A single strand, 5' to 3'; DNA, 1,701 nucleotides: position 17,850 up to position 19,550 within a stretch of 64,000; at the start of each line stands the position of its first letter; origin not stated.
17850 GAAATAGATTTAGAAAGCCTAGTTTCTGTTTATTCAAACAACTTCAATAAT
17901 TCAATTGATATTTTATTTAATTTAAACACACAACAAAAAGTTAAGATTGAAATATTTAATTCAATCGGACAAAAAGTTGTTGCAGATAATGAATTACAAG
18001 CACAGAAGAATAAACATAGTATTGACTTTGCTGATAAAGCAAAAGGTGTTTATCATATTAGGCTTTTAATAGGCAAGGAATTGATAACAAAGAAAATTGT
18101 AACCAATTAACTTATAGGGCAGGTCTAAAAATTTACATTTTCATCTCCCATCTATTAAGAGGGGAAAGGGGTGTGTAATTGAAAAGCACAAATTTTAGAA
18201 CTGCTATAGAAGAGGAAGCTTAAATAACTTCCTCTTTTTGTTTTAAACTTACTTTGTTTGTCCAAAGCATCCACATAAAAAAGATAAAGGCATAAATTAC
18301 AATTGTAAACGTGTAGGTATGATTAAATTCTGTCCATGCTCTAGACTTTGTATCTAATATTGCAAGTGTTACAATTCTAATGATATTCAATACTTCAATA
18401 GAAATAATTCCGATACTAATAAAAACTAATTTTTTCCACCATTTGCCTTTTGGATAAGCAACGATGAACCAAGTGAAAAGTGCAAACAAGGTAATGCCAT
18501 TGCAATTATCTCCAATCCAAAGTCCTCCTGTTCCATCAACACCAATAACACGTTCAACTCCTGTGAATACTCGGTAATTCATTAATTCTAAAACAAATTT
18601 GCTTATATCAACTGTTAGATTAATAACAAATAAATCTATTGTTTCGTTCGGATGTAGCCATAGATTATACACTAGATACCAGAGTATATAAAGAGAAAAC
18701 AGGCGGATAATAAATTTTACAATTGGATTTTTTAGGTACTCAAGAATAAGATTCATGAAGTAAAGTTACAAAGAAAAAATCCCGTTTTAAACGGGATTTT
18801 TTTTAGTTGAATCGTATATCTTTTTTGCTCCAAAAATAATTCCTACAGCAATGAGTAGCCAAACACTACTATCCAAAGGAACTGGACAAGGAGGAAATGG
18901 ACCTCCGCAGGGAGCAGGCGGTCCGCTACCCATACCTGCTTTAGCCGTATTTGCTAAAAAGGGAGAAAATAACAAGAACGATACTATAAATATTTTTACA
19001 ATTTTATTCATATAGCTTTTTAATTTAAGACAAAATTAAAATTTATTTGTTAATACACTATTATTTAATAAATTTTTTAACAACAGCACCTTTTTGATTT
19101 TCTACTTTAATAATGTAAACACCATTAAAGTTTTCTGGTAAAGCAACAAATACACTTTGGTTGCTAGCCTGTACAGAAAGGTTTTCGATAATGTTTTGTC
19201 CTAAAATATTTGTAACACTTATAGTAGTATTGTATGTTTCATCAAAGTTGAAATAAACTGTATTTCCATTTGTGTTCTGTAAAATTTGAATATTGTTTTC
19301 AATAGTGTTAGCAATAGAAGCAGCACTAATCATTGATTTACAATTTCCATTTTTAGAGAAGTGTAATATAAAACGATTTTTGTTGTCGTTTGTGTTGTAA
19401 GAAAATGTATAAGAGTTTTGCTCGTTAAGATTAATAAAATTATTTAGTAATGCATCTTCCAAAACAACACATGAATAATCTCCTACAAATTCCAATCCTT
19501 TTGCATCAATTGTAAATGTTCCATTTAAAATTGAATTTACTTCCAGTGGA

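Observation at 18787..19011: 74-aa Gly/Pro/Cys-rich secreted mini-protein: candidate novel exosortase-sorted peptide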

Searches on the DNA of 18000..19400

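Call 49: search_rna_families(source=window, start=18000, end=19400, threshold=evalue, max_evalue=1)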
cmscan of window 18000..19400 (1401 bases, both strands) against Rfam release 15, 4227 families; matches with E-value up to 1: 15.
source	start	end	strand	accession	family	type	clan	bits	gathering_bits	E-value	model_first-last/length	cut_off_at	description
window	18735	18805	+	RF00506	Thr_leader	Cis-reg; leader;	-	30.3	55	0.0025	1-118/118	no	Threonine operon leader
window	18745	18833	-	RF01770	rimP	Cis-reg; leader;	-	28.9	47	0.03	1-102/102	no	Gammaprotebacteria rimP leader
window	18770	18890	-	RF02713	MCS4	Gene; sRNA;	-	28.9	56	0.1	1-123/123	no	Mycoplasma sRNA MCS4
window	18745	18827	+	RF01770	rimP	Cis-reg; leader;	-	27.9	47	0.048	1-102/102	no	Gammaprotebacteria rimP leader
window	18747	18804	+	RF02891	AgrB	Gene; antisense;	-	25.2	40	0.13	1-84/84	no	ArsR-gov region gene B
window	18771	18828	-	RF00506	Thr_leader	Cis-reg; leader;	-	24.8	55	0.05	1-118/118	no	Threonine operon leader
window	18722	18804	+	RF02495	ohsC_RNA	Gene; antitoxin;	-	24.6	50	0.48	1-77/77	no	Oppression of Hydrophobic ORF by sRNA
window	18774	18879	-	RF02607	AbsR25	Gene; sRNA;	-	24.3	47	0.15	1-164/164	no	Acinetobacter sRNA 25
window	18768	18928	+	RF00516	ylbH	Cis-reg; leader;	-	21.9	50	0.049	1-122/122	no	ylbH leader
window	18718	18804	+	RF00513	Trp_leader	Cis-reg; leader;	-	21.6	41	0.16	1-100/100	no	Tryptophan operon leader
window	18104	18241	+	RF01859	Phe_leader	Cis-reg; leader;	-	21.5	55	0.96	1-125/125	no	Phenylalanine leader peptide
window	18772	18867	-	RF00513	Trp_leader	Cis-reg; leader;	-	20.9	41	0.25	1-100/100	no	Tryptophan operon leader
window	18751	18821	+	RF02621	BSnc120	Gene; sRNA;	-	19.4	114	0.3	1-88/88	no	Brucella sRNA 120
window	18057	18145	-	RF02978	folP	Cis-reg;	-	18.1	99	0.93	1-102/102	no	folP RNA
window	19120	19176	+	RF01985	ZEB2_AS1_2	Gene; lncRNA;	-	17.7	70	0.25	1-61/61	no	ZEB2 antisense RNA 1 conserved region 2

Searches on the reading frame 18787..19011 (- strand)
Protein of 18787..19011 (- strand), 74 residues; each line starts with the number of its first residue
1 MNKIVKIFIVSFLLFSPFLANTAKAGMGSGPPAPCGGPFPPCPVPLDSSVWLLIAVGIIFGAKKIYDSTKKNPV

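Call 3: search_protein_families(library=ncbifam, proteins=[window:18787-19011:-], max_evalue=1)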
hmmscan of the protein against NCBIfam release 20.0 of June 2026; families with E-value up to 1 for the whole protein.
window:18787-19011:- (74 aa): 1 family
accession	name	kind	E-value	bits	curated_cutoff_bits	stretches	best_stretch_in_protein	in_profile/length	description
NF046080.1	PID_CTERM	domain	4.2e-07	29.6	26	1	44-67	1-24/25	PID-CTERM protein-sorting domain-containing protein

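Call 4: search_protein_families(library=pfam, proteins=[window:18787-19011:-], max_evalue=1)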
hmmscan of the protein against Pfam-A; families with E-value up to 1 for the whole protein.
window:18787-19011:- (74 aa): 2 families
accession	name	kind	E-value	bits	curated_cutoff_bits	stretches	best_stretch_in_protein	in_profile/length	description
PF02416.21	TatA_B_E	-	0.013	15.2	21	0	52-65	7-22/53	mttA/Hcf106 family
PF04956.18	TrbC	-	0.023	15.3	27.9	1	48-67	77-96/98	TrbC/VIRB2 pilin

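Call 10: find_homologous_proteins(query=window:18787-19011:-, max_evalue=0.01)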
Query window:18787-19011:- (74 aa): 22 proteins with E <= 0.01 among 22 candidates.
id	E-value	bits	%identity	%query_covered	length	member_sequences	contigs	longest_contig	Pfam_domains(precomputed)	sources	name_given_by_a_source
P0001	9.0e-42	158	99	100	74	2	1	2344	PF28310.1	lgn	-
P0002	7.5e-26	107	66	99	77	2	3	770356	-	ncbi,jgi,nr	ncbi:MAG: hypothetical protein JNL69_11790 [Bacteroidia bacterium]|nr:hypothetical protein [Bacteroi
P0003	4.0e-25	105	65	100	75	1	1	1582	PF28310.1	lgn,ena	-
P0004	8.8e-25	104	71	99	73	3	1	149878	-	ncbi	-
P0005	4.7e-23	98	65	99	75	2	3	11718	-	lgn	-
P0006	6.2e-23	98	63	99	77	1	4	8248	PF28310.1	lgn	-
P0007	9.5e-22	94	62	95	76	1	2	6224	PF28310.1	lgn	-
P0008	1.1e-21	94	65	99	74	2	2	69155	PF28310.1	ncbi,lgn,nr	ncbi:MAG: hypothetical protein J0L87_14020 [Bacteroidetes bacterium]|nr:hypothetical protein [Bacter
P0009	1.1e-21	94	48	97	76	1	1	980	PF28310.1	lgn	-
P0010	1.5e-21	93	49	97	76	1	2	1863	PF28310.1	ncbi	-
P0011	4.1e-21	92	65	99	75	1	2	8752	PF28310.1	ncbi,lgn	-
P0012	4.3e-21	92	62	95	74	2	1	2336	PF28310.1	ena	-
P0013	7.7e-20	88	57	99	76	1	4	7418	-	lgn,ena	-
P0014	3.8e-19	86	61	92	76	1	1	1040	PF28310.1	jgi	jgi:hypothetical protein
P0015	1.4e-16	78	63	76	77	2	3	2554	PF28310.1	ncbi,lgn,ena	-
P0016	2.6e-16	77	49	99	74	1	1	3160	PF28310.1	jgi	jgi:hypothetical protein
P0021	9.6e-13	65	59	46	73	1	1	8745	PF28310.1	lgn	-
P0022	2.9e-12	64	56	43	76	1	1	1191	PF28310.1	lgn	-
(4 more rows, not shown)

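Call 20: search_protein_families(library=ncbifam, alignment_id=A1, max_evalue=0.1)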
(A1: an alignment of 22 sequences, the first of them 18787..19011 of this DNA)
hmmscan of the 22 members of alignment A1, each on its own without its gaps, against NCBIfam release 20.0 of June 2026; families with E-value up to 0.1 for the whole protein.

A. member 1, window:18787-19011:- (74 aa): 1 family
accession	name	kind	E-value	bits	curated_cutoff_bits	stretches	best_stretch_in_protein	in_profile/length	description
NF046080.1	PID_CTERM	domain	4.2e-07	29.6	26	1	44-67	1-24/25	PID-CTERM protein-sorting domain-containing protein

B. families by the number of members that match (of 22 scanned): 2 families
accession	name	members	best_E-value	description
NF046080.1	PID_CTERM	22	1.4e-11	PID-CTERM protein-sorting domain-containing protein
TIGR02184.2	Myco_arth_vir_N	1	0.046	MspA/MspB/MIB-like signal-anchor domain-contatining protein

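Call 25: search_protein_representatives(alignment_id=A1)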
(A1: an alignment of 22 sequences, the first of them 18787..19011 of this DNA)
Query: 22 sequences, 75 profile positions. Proteins with E-value up to 0.001 (for the whole library): 564; up to 1e-10: 11; up to 1e-30: 0. The best 150 are listed.
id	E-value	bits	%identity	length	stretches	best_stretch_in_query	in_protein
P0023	2.1e-30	120.4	-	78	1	2-75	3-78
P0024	5.3e-27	109.5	-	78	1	1-74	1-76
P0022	7.4e-24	99.4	-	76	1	1-74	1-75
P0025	6.9e-21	89.9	-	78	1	3-74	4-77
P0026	1.8e-17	79.0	-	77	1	7-74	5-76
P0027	2.0e-13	66.0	-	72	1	1-73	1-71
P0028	7.6e-13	64.1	-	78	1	1-71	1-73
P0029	8.5e-13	64.0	-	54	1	21-73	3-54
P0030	6.0e-12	61.3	-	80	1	2-70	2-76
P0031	1.7e-11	59.8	-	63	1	20-61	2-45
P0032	6.9e-11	57.9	-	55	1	33-73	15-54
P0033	1.4e-10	56.9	-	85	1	28-74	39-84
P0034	1.7e-10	56.6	-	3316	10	24-59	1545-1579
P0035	2.1e-10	56.3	-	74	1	6-74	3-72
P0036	3.4e-10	55.6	-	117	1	5-71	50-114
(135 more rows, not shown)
